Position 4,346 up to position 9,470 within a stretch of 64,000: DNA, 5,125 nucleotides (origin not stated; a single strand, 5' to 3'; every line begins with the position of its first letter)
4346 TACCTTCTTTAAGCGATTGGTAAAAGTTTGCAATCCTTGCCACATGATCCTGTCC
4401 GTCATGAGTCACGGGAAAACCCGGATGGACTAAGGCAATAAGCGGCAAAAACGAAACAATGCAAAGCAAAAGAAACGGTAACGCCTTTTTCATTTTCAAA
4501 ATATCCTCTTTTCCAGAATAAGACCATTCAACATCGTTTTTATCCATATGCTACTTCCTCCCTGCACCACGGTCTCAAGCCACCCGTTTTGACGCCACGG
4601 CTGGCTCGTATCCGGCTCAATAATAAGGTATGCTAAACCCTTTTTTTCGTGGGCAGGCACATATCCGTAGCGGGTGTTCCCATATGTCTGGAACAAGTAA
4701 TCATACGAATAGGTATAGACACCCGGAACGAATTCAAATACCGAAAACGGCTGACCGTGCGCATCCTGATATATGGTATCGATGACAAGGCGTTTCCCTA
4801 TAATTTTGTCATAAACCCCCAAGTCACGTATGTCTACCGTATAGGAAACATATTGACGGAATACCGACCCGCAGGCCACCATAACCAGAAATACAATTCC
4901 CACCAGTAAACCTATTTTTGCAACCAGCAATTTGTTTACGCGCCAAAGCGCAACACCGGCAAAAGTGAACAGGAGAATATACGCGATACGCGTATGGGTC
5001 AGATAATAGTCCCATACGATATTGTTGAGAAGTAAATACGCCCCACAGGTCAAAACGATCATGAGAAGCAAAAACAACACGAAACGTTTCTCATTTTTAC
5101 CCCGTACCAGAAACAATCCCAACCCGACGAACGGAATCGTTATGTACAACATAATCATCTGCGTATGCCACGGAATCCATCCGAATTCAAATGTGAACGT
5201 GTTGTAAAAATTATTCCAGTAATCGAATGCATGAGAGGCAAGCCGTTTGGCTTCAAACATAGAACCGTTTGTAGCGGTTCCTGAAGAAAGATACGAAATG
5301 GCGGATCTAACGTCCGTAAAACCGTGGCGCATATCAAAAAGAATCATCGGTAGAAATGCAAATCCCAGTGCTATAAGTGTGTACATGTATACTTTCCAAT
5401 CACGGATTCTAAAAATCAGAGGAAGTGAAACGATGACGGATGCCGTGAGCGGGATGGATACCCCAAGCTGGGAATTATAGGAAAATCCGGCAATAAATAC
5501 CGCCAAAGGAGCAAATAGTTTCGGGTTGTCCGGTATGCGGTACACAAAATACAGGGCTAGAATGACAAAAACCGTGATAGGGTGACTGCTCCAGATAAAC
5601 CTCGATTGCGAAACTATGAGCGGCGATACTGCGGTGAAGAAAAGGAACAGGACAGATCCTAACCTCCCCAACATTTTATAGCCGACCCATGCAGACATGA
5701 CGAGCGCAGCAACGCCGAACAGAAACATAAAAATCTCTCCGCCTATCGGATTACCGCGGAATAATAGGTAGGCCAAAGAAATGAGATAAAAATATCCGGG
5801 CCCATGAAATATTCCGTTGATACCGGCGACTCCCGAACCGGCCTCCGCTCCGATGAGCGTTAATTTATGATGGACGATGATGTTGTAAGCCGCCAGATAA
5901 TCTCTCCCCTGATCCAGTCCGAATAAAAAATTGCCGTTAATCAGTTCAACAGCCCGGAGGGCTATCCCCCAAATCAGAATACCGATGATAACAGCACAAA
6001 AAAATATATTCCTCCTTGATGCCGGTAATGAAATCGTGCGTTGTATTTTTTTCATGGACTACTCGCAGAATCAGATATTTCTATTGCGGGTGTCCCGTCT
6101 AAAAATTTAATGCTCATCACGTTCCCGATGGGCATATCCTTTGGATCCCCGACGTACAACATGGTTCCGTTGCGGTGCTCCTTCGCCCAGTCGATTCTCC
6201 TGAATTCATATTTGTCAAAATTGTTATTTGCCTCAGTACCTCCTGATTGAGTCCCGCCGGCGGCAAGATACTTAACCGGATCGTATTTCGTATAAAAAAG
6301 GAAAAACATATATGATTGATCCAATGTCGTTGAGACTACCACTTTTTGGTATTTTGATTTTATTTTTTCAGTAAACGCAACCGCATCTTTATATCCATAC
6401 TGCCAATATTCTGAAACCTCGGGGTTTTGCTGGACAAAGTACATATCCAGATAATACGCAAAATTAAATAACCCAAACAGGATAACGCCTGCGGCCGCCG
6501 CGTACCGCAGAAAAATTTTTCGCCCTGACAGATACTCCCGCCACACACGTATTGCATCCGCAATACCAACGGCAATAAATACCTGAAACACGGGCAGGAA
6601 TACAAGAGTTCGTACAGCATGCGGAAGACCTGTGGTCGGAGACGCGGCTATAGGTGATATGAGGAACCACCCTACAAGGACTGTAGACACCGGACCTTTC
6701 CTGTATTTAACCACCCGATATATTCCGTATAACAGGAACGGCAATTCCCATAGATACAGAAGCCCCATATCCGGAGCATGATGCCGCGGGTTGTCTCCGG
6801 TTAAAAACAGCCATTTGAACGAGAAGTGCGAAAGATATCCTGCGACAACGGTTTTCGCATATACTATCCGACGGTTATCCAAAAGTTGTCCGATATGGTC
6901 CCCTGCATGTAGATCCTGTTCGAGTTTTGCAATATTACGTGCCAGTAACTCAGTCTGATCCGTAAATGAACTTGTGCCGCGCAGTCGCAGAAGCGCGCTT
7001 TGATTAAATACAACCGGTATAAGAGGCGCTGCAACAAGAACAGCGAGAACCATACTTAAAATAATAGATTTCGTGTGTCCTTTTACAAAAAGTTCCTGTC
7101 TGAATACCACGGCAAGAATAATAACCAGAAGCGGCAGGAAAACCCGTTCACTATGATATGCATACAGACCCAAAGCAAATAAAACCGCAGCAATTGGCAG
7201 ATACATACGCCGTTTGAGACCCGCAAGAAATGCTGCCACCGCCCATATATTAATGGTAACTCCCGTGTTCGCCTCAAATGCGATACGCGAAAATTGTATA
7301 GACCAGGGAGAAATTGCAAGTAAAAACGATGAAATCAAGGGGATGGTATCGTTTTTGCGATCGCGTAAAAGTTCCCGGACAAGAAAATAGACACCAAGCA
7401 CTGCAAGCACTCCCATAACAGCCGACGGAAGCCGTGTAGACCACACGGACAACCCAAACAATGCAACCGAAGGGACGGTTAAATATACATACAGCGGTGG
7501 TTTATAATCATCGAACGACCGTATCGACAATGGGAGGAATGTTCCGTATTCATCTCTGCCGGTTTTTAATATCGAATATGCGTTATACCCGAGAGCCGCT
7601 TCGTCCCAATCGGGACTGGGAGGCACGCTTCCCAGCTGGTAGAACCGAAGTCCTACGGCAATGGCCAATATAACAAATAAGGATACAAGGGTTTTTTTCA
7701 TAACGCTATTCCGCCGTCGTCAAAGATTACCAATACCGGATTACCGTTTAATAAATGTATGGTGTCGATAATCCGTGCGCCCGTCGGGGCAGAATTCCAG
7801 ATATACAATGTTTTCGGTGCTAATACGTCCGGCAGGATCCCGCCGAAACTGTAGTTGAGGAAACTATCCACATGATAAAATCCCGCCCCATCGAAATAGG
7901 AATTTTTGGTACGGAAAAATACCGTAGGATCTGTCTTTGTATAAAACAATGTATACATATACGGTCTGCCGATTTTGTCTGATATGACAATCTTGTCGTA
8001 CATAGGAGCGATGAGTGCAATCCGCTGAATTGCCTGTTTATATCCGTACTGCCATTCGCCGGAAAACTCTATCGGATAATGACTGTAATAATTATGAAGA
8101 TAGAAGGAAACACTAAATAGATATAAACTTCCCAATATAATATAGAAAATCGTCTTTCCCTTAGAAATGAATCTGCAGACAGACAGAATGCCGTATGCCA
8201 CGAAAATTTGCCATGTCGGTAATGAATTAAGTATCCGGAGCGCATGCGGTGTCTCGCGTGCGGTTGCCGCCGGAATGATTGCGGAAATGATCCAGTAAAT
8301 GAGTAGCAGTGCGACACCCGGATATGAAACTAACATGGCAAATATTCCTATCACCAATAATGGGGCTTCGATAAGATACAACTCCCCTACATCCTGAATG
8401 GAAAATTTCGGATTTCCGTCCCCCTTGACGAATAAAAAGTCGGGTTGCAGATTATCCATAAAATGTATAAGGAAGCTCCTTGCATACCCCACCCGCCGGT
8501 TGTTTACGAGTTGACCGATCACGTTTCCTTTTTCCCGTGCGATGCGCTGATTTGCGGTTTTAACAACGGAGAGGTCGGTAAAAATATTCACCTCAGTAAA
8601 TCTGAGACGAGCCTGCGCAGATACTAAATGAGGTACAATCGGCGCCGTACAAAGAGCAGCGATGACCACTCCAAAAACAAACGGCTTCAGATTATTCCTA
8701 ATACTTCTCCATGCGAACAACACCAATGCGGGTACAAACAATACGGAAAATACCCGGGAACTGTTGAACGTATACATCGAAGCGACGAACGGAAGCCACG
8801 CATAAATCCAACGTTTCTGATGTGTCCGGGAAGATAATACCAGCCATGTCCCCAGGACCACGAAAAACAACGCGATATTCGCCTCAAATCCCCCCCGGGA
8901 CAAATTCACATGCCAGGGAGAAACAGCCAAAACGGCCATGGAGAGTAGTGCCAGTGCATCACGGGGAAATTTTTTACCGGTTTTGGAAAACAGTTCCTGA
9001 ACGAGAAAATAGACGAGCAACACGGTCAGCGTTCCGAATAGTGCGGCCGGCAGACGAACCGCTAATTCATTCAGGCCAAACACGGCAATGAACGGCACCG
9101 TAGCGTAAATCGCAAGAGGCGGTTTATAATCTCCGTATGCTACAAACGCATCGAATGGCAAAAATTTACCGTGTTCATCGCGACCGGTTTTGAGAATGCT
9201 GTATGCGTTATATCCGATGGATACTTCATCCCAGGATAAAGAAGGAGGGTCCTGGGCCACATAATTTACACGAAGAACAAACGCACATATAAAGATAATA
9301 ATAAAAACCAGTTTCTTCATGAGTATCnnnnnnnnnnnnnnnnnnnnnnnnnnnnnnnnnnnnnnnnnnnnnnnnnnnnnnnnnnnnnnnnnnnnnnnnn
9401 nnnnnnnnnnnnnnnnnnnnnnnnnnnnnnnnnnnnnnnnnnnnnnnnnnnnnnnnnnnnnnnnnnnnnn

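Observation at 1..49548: A 49-kb glycosylation island with about 21 GT-C membrane glycosyltransferases and a complete lipid-carrier sugar supply chain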

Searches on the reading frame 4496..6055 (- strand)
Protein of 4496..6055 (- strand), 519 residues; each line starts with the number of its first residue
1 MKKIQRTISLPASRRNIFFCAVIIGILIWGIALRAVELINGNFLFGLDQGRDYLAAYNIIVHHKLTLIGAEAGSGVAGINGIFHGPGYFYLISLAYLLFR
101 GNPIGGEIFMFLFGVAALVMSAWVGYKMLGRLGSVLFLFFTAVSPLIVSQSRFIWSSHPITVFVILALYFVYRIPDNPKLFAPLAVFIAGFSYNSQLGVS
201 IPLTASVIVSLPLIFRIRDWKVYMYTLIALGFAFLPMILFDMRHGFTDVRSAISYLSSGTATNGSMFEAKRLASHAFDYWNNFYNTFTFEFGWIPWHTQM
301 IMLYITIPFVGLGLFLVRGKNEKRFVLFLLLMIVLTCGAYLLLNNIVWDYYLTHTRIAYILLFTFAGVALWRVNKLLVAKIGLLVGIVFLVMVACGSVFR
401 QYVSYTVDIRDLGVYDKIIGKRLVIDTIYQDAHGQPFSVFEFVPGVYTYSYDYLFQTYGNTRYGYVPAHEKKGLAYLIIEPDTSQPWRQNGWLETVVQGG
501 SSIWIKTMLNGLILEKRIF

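Call 4: search_protein_families(library=pfam, proteins=[window:4496-6055:-], max_evalue=0.01)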
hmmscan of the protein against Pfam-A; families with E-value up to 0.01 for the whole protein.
window:4496-6055:- (519 aa): 0 families

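Call 18: find_encoding_contigs(protein=window:4496-6055:-, flank=10000, max_places=4)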
Protein window:4496-6055:- (519 aa): no gene with exactly this product is on record in the collection.

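Call 29: search_solved_structures(query=A4, max_evalue=1)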
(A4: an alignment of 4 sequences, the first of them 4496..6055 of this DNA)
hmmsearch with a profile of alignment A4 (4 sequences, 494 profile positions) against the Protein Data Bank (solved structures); distinct sequences matched with E-value up to 1: 0.

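Call 37: search_protein_families(library=ncbifam, proteins=[window:4496-6055:-], max_evalue=0.01)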
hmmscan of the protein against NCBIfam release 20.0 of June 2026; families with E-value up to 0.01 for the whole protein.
window:4496-6055:- (519 aa): 0 families

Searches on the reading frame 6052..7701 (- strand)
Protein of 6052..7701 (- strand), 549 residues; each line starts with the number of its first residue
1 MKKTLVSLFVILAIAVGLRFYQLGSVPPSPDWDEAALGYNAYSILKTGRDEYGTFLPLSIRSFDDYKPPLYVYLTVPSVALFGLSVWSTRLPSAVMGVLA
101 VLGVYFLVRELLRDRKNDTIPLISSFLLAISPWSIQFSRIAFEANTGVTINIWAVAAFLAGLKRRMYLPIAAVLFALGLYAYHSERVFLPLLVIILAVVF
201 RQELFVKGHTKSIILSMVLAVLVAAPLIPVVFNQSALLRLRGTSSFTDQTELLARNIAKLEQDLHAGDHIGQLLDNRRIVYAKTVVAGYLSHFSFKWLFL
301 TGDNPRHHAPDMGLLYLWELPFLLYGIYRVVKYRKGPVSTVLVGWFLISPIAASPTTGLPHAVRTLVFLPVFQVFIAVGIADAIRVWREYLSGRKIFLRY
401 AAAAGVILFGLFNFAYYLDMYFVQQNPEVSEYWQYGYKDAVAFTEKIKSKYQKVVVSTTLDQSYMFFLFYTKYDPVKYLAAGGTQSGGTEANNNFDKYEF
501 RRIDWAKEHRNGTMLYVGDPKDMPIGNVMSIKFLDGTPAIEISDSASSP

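Call 4: search_protein_families(library=pfam, proteins=[window:6052-7701:-], max_evalue=0.01)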
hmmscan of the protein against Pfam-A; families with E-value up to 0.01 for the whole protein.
window:6052-7701:- (549 aa): 1 family
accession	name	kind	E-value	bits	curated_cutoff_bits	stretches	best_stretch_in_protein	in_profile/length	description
PF13231.12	PMT_2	-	6.2e-12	46.5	26.1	1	67-227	2-157/160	Dolichyl-phosphate-mannose-protein mannosyltransferase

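Call 19: find_encoding_contigs(protein=window:6052-7701:-, flank=10000, max_places=4)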
Protein window:6052-7701:- (549 aa): no gene with exactly this product is on record in the collection.

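Call 26: search_solved_structures(query=A1, max_evalue=1)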
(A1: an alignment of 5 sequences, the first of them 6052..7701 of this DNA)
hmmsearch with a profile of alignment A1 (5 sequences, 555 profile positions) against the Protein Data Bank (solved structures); distinct sequences matched with E-value up to 1: 1.
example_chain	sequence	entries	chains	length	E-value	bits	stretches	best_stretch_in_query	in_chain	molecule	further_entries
5ezm_A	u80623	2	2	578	0.16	13.8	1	70-231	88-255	4-amino-4-deoxy-L-arabinose transferase or related glycosyltransferases of PMT family | 4-amino-4-deoxy-L-arabinose (L-Ara4N) transferase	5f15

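Call 37: search_protein_families(library=ncbifam, proteins=[window:6052-7701:-], max_evalue=0.01)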
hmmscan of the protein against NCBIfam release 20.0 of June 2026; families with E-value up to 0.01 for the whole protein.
window:6052-7701:- (549 aa): 1 family
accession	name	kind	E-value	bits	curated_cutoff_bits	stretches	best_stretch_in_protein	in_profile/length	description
TIGR03663.1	TIGR03663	subfamily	3.9e-14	52.5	126.25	1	8-215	4-196/435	flippase activity-associated protein Agl23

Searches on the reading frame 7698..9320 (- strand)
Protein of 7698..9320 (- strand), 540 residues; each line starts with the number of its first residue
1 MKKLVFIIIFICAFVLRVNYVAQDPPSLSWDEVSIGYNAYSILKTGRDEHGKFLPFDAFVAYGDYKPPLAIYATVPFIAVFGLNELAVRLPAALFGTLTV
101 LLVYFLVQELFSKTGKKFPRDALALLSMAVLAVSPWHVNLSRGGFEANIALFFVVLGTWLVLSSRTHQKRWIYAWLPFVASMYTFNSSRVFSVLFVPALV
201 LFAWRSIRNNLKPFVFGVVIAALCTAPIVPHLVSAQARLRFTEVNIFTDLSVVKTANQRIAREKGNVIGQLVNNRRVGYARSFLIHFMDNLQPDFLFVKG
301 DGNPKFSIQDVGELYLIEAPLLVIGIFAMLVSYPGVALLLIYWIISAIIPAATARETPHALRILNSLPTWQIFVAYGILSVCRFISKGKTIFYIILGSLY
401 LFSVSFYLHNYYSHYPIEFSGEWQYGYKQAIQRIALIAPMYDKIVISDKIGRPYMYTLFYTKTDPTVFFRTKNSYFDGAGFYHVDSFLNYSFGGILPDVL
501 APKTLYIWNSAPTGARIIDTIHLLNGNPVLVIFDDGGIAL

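Call 4: search_protein_families(library=pfam, proteins=[window:7698-9320:-], max_evalue=0.01)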
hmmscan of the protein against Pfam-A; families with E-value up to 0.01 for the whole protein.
window:7698-9320:- (540 aa): 3 families
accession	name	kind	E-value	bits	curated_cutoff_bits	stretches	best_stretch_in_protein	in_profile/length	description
PF13231.12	PMT_2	-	3.4e-12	47.3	26.1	1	66-229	2-158/160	Dolichyl-phosphate-mannose-protein mannosyltransferase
PF02366.24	PMT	-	5.2e-08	33.2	22.7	1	8-212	2-206/245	Dolichyl-phosphate-mannose-protein mannosyltransferase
PF19529.4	DUF6057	-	0.0077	15.6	29.8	1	93-229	74-204/569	Family of unknown function (DUF6057)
